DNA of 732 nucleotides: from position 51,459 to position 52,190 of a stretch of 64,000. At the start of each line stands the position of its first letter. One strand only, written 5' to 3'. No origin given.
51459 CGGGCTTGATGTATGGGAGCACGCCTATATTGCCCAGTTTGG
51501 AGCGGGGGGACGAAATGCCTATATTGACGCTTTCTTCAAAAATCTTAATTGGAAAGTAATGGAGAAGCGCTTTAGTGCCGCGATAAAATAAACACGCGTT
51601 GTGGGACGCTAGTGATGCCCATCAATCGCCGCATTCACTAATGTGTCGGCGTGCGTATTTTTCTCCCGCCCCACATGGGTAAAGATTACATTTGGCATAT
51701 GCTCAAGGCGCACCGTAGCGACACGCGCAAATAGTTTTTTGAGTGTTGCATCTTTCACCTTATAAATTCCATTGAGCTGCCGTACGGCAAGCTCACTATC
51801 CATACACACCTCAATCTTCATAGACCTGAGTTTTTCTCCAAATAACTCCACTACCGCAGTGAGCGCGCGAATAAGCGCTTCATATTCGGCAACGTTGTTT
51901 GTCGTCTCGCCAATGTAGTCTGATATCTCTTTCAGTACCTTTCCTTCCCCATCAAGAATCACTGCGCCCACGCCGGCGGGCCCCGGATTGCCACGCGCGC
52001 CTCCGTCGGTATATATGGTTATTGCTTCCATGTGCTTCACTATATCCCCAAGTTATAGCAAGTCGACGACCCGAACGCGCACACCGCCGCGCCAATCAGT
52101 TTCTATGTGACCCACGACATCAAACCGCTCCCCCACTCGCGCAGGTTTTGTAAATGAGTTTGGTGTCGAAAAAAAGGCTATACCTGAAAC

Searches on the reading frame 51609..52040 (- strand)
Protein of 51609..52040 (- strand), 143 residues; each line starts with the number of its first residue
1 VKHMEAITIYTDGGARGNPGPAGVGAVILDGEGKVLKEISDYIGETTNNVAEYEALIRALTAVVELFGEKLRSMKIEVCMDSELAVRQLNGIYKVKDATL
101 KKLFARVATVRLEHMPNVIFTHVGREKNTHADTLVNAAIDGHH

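Call 7: search_protein_families(library=pfam, proteins=[window:51609-52040:-])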
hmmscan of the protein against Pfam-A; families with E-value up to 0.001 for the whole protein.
window:51609-52040:- (143 aa): 2 families
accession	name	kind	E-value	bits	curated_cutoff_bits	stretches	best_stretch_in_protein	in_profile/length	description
PF13456.12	RVT_3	-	4.5e-17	62.5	21.6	1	11-138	2-123/123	Reverse transcriptase-like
PF00075.30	RNase_H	-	1.4e-13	51.7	25.8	1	5-138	2-139/141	RNase H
